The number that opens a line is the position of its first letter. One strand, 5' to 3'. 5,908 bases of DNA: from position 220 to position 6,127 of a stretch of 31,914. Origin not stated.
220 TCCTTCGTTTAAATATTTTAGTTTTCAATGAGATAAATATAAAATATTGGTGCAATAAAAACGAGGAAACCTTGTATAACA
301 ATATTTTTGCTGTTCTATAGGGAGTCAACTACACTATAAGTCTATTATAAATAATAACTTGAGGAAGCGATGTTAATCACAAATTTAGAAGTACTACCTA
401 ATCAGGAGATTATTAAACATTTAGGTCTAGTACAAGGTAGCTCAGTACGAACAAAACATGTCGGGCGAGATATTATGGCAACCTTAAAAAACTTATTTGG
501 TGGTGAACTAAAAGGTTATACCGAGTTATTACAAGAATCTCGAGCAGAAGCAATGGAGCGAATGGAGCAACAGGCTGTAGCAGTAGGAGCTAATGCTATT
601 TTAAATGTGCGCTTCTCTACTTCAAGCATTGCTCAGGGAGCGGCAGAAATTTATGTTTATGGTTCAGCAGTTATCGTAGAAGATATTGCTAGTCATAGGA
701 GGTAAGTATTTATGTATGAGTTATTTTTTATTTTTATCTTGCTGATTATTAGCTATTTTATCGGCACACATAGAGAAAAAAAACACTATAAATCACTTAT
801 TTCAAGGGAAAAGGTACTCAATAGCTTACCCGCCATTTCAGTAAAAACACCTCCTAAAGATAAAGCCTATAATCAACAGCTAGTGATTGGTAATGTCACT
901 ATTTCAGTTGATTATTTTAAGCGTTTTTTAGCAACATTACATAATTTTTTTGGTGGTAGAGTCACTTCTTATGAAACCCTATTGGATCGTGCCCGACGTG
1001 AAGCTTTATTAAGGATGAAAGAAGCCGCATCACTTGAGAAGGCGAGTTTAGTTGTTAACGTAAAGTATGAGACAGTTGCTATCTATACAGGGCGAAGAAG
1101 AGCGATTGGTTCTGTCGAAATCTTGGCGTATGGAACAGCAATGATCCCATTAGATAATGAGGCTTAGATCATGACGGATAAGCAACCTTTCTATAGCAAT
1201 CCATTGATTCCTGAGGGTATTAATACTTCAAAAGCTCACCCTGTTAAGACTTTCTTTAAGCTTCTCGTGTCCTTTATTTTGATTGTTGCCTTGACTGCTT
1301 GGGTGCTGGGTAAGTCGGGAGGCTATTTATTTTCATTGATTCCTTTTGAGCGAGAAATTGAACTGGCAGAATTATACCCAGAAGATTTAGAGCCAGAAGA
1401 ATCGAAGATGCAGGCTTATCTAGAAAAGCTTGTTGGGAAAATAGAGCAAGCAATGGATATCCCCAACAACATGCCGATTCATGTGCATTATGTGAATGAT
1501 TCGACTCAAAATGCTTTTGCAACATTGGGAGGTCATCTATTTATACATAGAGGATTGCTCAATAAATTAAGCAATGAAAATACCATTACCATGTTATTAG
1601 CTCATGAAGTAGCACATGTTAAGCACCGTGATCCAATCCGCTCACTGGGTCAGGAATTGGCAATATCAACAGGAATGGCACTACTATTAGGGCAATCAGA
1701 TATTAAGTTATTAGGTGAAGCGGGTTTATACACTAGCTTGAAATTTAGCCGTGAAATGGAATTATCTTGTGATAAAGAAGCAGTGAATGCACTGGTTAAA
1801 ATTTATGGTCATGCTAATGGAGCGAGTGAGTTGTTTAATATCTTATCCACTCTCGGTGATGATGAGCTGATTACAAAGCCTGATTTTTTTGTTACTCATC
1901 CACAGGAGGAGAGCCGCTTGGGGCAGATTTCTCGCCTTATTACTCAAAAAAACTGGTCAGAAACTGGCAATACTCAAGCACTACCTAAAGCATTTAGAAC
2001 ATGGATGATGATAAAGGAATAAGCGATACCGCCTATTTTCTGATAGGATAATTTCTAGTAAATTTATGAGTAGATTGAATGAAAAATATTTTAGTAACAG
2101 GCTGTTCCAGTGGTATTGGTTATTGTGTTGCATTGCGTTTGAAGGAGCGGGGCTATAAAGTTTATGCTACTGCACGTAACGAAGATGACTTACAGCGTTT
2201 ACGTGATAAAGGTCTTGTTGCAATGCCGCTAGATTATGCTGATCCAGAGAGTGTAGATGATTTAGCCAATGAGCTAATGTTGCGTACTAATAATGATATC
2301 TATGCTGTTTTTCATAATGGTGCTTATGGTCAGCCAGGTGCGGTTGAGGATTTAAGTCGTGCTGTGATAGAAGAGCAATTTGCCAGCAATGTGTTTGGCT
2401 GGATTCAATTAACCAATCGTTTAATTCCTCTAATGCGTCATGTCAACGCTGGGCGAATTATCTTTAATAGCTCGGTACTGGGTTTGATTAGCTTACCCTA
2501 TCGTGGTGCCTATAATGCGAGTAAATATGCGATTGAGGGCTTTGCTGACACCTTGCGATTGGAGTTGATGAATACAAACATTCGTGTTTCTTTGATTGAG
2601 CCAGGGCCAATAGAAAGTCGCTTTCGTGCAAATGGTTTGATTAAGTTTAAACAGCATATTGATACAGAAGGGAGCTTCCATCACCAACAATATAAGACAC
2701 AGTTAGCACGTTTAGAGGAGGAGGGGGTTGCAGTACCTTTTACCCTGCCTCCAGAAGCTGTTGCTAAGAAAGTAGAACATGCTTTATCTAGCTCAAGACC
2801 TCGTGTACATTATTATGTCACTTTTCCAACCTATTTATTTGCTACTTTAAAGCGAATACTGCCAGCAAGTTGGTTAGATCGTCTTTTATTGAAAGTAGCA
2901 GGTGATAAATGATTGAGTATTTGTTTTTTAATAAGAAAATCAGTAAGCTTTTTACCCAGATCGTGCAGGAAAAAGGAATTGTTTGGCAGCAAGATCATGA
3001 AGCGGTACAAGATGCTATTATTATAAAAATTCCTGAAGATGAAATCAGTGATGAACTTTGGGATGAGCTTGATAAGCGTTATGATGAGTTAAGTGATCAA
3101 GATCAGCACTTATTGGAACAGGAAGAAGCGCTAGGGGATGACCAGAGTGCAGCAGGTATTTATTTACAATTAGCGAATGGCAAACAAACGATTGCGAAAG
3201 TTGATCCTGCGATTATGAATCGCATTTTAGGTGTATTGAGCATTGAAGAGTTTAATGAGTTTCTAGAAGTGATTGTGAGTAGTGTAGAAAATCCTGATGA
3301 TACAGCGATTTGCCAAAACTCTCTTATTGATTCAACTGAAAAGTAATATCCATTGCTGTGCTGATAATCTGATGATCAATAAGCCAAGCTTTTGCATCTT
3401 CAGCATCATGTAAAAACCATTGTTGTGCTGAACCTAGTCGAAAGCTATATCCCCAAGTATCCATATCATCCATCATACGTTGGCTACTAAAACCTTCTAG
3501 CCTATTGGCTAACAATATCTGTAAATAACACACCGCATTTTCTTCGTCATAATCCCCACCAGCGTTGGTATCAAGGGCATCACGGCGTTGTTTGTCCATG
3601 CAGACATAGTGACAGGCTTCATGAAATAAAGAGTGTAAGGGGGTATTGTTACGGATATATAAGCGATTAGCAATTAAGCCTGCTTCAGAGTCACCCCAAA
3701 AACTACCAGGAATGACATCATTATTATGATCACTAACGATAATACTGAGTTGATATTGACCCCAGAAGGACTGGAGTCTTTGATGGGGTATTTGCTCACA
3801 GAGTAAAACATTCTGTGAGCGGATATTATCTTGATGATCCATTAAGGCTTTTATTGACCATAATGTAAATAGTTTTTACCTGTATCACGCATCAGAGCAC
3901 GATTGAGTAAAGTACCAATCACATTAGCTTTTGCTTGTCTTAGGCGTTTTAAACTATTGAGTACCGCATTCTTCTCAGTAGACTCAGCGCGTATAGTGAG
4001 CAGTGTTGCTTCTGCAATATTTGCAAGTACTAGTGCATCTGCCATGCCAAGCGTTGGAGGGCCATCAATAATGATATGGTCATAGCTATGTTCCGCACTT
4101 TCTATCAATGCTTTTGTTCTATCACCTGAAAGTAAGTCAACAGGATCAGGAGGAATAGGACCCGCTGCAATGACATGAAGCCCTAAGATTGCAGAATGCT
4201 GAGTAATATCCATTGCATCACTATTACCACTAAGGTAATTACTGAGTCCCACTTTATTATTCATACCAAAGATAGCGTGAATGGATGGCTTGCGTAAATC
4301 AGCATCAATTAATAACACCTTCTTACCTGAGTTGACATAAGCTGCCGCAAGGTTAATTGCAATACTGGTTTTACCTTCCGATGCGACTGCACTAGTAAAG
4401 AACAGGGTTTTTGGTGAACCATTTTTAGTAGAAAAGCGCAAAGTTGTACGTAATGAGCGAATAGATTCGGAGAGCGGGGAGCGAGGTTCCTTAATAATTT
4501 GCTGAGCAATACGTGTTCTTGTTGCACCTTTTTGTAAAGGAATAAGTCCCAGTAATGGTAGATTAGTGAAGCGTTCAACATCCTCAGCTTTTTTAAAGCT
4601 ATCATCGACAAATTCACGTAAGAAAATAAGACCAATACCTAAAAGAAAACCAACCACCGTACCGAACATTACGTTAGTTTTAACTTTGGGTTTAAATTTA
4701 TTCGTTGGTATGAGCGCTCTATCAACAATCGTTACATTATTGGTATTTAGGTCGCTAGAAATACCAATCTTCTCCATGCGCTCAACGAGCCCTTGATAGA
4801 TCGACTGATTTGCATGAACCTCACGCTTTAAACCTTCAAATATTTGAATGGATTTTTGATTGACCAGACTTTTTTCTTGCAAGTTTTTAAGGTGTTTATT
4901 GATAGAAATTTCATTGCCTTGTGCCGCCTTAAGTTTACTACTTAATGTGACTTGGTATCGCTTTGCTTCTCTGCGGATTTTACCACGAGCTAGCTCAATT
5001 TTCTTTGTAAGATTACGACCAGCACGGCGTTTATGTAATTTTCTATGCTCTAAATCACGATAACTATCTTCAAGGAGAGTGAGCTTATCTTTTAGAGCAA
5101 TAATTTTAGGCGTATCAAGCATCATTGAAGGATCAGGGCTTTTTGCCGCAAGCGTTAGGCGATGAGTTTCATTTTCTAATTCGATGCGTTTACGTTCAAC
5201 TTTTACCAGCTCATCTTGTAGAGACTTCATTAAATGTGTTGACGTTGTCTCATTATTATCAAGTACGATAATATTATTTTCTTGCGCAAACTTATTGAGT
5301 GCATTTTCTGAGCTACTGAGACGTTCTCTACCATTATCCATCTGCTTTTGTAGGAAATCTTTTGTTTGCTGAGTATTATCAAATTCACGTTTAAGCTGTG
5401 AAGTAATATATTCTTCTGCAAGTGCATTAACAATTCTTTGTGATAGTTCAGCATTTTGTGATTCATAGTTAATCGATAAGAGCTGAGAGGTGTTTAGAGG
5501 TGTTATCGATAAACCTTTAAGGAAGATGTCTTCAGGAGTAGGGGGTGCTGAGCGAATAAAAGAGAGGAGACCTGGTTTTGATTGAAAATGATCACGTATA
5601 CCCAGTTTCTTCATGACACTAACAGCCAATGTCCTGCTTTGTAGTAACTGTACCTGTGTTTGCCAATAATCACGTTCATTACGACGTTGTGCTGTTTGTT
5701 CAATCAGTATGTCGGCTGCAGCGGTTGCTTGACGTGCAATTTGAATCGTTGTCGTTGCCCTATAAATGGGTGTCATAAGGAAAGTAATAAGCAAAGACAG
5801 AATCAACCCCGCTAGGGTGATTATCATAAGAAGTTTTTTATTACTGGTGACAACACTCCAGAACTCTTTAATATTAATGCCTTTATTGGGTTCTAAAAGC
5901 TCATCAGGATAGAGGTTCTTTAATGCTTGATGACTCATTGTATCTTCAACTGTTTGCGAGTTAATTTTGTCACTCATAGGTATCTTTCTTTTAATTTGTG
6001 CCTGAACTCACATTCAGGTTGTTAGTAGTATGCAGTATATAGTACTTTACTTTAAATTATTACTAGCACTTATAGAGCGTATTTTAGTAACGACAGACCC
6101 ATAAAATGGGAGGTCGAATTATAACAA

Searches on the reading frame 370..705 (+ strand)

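Call 6: search_protein_families(library=pfam, max_evalue=0.1, proteins=[window:370-705:+])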
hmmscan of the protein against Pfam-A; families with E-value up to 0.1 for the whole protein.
window:370-705:+ (111 aa): 3 families
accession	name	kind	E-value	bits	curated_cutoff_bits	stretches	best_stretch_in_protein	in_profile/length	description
PF01906.23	YbjQ_1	-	3.2e-35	121.3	23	1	1-103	1-103/103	Putative heavy-metal-binding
PF23025.1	YbjQ_2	-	0.0028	18.4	29.1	1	2-103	8-101/103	C2 domain-containing protein 5, YbjQ-like domain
PF16358.11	RcsF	-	0.031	14.7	29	0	57-102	62-108/110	RcsF lipoprotein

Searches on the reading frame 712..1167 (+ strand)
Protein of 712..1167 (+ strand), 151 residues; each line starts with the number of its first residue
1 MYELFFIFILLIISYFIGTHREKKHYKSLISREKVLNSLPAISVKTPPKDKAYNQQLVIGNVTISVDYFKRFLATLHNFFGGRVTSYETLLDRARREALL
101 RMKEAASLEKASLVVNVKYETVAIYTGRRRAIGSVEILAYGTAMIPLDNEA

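Call 6: search_protein_families(library=pfam, max_evalue=0.1, proteins=[window:712-1167:+])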
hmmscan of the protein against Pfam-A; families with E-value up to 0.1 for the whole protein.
window:712-1167:+ (151 aa): 2 families
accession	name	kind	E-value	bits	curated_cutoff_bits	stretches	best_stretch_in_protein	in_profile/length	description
PF01906.23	YbjQ_1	-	5.5e-18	65.9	23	1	56-144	19-101/103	Putative heavy-metal-binding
PF21222.2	Lamp2_2nd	-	0.016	15.4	27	1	5-23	10-28/32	Lysosome-associated membrane glycoprotein 2, transmembrane segment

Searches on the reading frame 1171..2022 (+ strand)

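Call 6: search_protein_families(library=pfam, max_evalue=0.1, proteins=[window:1171-2022:+])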
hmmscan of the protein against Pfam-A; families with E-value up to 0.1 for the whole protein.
window:1171-2022:+ (283 aa): 4 families
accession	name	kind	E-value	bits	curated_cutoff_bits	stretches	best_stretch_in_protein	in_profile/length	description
PF01435.24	Peptidase_M48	-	3.8e-22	79.4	20.3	1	80-255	3-184/186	Peptidase family M48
PF05569.17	Peptidase_M56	-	0.0055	16.4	31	0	116-156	171-210/296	BlaR1 peptidase M56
PF13699.11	eCIS_core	-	0.023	15.3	22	1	117-152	41-74/79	eCIS core domain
PF13203.12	DUF2201_N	-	0.098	12.7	23.2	0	109-160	31-81/271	Putative metallopeptidase domain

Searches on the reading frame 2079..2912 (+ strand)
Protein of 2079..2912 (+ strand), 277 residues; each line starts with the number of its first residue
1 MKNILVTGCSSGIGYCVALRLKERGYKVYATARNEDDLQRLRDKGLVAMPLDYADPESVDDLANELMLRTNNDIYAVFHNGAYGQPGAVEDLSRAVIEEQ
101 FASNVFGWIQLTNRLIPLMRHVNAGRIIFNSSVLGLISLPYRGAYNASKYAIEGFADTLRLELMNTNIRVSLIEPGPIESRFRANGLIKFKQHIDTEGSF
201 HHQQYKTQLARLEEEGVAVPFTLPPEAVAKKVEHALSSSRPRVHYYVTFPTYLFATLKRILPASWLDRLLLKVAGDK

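Call 6: search_protein_families(library=pfam, max_evalue=0.1, proteins=[window:2079-2912:+])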
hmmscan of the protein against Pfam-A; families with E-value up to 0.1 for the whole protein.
window:2079-2912:+ (277 aa): 9 families
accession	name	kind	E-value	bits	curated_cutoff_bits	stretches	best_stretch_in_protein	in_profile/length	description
PF00106.31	adh_short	-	4e-37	128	26.6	1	2-184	1-188/195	short chain dehydrogenase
PF13561.12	adh_short_C2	-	2.8e-28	99.5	27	1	10-194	3-191/236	Enoyl-(Acyl carrier protein) reductase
PF08643.16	DUF1776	-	1.5e-10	41.4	25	1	18-267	21-294/294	Fungal family of unknown function (DUF1776)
PF08659.16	KR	-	4.5e-09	36.9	22.6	1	4-160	3-164/180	KR domain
PF01370.27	Epimerase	-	3.6e-05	23.7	20.9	1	4-132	1-115/240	NAD dependent epimerase/dehydratase family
PF13460.12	NAD_binding_10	-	0.0002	21.7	27.2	1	9-132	2-98/184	NAD(P)H-binding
PF04321.23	RmlD_sub_bind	-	0.0026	17.3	27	1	3-92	2-70/287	RmlD substrate binding domain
PF02558.23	ApbA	-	0.035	14.2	22.2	1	11-47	7-42/150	Ketopantoate reductase PanE/ApbA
PF02254.24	TrkA_N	-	0.091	13.5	23.8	0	12-59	8-55/116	TrkA-N domain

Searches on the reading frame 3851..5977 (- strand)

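Call 6: search_protein_families(library=pfam, max_evalue=0.1, proteins=[window:3851-5977:-])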
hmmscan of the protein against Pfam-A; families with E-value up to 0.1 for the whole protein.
window:3851-5977:- (708 aa): 9 families
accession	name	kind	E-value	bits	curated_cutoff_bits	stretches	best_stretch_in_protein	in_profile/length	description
PF13807.11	GNVR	-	3.4e-14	53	27.7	1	383-456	9-82/82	G-rich domain on putative tyrosine kinase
PF02706.20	Wzz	-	3.8e-12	46.8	25.5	1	34-125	3-91/91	Chain length determinant protein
PF13614.12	AAA_31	-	2.3e-11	44.4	27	1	535-671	14-156/177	AAA domain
PF01656.29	CbiA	-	7e-08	32.9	25.4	1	533-697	9-86/125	CobQ/CobB/MinD/ParA nucleotide binding domain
PF10609.15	ParA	-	1.8e-07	31.3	27.1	1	535-692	16-173/246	NUBPL iron-transfer P-loop NTPase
PF09140.17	MipZ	-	0.00062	19.6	20.7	1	534-640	12-108/262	ATPase MipZ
PF13500.12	AAA_26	-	0.0035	17.6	27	0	640-694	113-167/198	AAA domain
PF00142.24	Fer4_NifH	-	0.012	15.5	25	0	535-575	12-52/271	4Fe-4S iron sulfur cluster binding proteins, NifH/frxC family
PF16575.11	CLP1_P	-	0.031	14.5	26.6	0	535-566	6-37/188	mRNA cleavage and polyadenylation factor CLP1 P-loop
